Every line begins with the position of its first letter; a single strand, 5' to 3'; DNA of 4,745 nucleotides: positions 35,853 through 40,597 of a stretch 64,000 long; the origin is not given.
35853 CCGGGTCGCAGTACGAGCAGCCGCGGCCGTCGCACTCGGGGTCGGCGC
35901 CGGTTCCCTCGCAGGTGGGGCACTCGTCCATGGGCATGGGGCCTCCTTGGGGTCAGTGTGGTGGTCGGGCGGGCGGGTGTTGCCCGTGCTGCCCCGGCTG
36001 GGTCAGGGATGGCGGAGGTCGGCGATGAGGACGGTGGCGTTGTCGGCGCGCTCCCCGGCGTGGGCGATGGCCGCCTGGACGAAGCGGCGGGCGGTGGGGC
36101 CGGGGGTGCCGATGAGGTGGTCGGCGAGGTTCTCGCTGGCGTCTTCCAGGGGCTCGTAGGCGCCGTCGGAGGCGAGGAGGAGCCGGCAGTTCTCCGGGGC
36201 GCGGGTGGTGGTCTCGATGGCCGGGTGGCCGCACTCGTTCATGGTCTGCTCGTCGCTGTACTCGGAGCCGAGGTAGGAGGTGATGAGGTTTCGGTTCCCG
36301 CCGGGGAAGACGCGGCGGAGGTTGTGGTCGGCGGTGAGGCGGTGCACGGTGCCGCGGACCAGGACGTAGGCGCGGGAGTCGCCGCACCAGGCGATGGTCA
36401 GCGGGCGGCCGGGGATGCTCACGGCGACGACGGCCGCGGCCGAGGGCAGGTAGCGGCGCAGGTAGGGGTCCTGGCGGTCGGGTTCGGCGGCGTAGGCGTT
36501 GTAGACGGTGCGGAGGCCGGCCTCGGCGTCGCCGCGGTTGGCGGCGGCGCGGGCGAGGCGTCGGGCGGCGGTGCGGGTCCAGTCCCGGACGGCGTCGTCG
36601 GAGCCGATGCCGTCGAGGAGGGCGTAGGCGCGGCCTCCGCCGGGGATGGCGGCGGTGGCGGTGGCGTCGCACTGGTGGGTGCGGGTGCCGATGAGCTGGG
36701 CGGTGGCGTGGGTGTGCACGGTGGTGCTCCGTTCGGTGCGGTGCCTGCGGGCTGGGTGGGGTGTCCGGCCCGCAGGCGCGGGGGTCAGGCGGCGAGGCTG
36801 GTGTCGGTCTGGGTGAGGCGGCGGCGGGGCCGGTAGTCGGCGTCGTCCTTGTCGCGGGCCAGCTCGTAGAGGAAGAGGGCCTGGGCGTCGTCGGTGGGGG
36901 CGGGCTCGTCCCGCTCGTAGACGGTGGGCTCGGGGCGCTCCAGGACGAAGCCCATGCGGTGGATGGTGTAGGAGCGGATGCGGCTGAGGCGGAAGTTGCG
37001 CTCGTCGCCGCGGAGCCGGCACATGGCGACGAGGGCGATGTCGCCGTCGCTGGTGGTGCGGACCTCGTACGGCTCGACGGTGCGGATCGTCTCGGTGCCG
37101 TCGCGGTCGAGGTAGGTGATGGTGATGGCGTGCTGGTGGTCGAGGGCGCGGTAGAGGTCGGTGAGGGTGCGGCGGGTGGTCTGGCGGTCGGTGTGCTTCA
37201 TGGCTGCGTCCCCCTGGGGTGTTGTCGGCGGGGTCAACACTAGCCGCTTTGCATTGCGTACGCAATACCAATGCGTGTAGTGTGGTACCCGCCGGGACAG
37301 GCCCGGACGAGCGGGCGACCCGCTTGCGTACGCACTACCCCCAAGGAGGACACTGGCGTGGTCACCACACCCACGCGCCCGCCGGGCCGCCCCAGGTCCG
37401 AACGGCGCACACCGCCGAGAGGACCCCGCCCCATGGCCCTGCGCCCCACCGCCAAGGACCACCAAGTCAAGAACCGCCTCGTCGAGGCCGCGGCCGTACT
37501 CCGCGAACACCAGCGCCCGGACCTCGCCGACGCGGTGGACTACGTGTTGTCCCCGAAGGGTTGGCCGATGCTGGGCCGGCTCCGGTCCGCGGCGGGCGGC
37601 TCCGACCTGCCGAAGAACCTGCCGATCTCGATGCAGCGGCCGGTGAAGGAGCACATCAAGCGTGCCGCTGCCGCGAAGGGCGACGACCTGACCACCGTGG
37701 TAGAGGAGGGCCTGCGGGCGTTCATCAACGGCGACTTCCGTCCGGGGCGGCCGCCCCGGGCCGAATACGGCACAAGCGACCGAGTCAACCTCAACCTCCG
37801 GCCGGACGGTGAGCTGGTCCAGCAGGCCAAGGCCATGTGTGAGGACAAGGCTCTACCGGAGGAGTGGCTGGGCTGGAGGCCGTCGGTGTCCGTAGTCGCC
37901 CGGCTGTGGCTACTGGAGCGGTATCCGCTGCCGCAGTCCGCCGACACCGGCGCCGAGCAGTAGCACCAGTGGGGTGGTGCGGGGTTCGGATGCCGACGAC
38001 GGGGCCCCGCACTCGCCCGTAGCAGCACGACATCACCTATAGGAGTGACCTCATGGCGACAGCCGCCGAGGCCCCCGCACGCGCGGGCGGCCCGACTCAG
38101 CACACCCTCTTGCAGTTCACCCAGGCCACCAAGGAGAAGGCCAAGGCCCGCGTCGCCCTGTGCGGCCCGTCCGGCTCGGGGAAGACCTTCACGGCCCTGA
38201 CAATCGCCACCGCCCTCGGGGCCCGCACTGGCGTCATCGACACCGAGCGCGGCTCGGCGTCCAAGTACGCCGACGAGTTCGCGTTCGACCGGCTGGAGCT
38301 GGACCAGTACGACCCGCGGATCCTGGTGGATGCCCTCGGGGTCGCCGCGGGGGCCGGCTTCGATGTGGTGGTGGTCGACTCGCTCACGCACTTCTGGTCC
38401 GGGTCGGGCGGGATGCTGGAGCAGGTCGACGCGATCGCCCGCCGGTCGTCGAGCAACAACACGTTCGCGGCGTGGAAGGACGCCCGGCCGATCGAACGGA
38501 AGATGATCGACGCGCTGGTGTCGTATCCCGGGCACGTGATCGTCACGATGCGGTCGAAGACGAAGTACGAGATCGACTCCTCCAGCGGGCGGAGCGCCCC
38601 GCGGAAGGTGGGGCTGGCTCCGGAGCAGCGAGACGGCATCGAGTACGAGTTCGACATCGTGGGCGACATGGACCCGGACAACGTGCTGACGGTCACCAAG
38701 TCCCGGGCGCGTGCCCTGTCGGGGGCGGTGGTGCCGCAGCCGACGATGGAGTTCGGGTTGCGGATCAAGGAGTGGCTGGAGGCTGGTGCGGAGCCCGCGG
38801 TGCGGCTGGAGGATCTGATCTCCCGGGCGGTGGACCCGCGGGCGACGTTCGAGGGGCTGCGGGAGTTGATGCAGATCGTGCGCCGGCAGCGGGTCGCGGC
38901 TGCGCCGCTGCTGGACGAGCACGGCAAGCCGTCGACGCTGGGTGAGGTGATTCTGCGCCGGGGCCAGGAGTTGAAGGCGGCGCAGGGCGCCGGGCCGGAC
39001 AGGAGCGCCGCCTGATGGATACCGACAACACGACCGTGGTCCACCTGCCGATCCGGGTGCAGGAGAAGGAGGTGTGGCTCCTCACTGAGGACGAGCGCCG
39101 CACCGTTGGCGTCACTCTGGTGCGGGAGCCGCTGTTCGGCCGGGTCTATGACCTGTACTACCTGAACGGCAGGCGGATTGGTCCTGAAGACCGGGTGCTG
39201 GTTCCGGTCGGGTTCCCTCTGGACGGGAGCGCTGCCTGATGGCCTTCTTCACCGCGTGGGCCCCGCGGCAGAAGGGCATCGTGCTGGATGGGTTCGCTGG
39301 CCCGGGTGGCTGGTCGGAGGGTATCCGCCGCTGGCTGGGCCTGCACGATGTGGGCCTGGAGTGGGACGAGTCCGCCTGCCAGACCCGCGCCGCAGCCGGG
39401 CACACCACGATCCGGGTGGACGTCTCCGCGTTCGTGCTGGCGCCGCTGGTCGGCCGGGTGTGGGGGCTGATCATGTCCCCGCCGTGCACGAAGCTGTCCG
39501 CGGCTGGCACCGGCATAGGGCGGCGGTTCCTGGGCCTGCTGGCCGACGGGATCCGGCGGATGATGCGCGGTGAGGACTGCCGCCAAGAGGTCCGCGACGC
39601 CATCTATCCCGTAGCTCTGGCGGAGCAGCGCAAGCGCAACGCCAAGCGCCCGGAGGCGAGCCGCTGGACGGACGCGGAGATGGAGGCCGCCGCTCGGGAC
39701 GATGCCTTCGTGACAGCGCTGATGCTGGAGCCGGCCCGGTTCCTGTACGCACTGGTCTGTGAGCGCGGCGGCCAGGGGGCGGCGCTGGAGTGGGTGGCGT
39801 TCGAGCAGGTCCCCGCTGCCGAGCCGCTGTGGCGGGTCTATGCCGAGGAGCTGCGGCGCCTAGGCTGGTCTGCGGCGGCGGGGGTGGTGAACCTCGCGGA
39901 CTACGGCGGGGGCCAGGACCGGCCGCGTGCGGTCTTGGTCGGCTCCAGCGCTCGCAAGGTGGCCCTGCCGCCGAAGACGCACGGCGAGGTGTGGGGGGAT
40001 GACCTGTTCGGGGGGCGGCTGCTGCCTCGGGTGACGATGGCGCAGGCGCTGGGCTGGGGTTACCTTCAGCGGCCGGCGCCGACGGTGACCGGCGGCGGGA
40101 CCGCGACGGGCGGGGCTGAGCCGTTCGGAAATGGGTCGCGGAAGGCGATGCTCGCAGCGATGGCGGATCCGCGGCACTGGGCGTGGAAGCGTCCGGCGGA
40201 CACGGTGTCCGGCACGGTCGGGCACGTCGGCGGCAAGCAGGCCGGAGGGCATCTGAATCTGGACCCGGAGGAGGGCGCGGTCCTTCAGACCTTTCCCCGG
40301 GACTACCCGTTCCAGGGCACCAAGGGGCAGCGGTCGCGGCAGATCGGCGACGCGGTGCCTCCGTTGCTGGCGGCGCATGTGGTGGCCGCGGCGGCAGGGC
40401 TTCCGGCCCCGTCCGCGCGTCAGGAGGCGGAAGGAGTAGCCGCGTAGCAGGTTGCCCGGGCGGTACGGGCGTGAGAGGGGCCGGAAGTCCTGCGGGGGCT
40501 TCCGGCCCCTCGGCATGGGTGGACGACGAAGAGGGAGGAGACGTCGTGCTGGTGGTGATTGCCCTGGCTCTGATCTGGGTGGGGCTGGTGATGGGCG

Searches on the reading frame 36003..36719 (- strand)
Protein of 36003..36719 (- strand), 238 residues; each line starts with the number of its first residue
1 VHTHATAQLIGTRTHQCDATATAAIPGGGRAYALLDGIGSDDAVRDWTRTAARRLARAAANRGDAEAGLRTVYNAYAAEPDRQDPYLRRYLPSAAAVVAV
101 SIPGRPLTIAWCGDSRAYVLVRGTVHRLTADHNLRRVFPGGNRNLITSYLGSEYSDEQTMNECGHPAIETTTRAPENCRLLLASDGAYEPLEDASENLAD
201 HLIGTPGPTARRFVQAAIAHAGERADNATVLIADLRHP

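Call 11: search_protein_families(library=pfam, proteins=[window:36003-36719:-], max_evalue=0.01)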
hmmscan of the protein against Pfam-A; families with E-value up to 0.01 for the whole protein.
window:36003-36719:- (238 aa): 2 families
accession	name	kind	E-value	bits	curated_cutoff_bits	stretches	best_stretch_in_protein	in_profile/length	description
PF00481.26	PP2C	-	1.7e-07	31.6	20.3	1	67-133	71-141/255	Protein phosphatase 2C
PF07228.17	SpoIIE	-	0.0076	16.7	25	0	169-235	115-191/192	Stage II sporulation protein E (SpoIIE)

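Call 12: search_protein_families(library=phrogs, proteins=[window:36003-36719:-], max_evalue=0.001)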
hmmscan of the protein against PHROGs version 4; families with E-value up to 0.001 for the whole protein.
window:36003-36719:- (238 aa): 1 family
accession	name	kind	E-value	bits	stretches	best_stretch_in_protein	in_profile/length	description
phrog_5650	-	unknown function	3.4e-23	83.2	1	2-233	279-516/565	-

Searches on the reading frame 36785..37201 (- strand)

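Call 11: search_protein_families(library=pfam, proteins=[window:36785-37201:-], max_evalue=0.01)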
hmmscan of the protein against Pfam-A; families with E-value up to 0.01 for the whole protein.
window:36785-37201:- (138 aa): 1 family
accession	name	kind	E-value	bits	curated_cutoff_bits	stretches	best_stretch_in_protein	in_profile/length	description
PF13280.12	WYL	-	2.3e-15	56.8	21.8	1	12-79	2-69/70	WYL domain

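Call 12: search_protein_families(library=phrogs, proteins=[window:36785-37201:-], max_evalue=0.001)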
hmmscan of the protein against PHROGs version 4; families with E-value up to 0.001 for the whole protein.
window:36785-37201:- (138 aa): 2 families
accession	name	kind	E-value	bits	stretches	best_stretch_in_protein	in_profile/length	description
phrog_13105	-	unknown function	1.1e-06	29.4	1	17-87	153-221/239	-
phrog_6785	-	unknown function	4.4e-05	23.5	1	16-79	30-88/396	-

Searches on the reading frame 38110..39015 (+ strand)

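Call 11: search_protein_families(library=pfam, proteins=[window:38110-39015:+], max_evalue=0.01)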
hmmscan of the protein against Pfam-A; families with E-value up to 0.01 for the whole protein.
window:38110-39015:+ (301 aa): 6 families
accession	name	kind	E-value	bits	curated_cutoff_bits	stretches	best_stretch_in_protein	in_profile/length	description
PF13479.12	AAA_24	-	1.7e-28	100.3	27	1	12-190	2-171/195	AAA domain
PF13401.12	AAA_22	-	0.00037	21.3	27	1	15-111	8-109/130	AAA domain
PF13481.12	AAA_25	-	0.0032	17.6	27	0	11-36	32-57/195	AAA domain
PF13238.12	AAA_18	-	0.0039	18.1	29.4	1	15-95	1-83/128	AAA domain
PF00004.35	AAA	-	0.0082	17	21.2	0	16-43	2-29/131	ATPase family associated with various cellular activities (AAA)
PF00005.33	ABC_tran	-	0.0083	17.2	25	0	11-46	10-45/137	ABC transporter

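Call 12: search_protein_families(library=phrogs, proteins=[window:38110-39015:+], max_evalue=0.001)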
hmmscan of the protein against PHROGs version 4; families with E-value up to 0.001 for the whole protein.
window:38110-39015:+ (301 aa): 4 families
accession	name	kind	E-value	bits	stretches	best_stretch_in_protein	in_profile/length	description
phrog_1366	-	unknown function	6.1e-86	289.7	1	1-259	3-267/307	-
phrog_124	-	DNA, RNA and nucleotide metabolism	3.9e-11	43.9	1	3-192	31-212/382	Sak4-like ssDNA annealing protein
phrog_97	-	other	0.00013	22.3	1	15-62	76-130/506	UvsX-like recombinase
phrog_3757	-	unknown function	0.00066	20.2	0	9-40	123-154/367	-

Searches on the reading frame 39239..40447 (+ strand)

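Call 11: search_protein_families(library=pfam, proteins=[window:39239-40447:+], max_evalue=0.01)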
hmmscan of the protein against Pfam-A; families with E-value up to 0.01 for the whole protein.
window:39239-40447:+ (402 aa): 1 family
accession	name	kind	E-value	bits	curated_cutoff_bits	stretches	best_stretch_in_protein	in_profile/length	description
PF00145.23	DNA_methylase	-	1.8e-18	67.5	22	2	333-382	270-319/324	C-5 cytosine-specific DNA methylase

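Call 12: search_protein_families(library=phrogs, proteins=[window:39239-40447:+], max_evalue=0.001)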
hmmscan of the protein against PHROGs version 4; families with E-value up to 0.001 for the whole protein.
window:39239-40447:+ (402 aa): 3 families
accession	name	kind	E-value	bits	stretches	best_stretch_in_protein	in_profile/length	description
phrog_116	-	other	2.1e-34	120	1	10-384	205-488/779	DNA methyltransferase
phrog_363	-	other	4e-12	46.9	1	14-94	55-136/327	DNA methyltransferase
phrog_23910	-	unknown function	3.9e-05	24.6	1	316-381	17-90/99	-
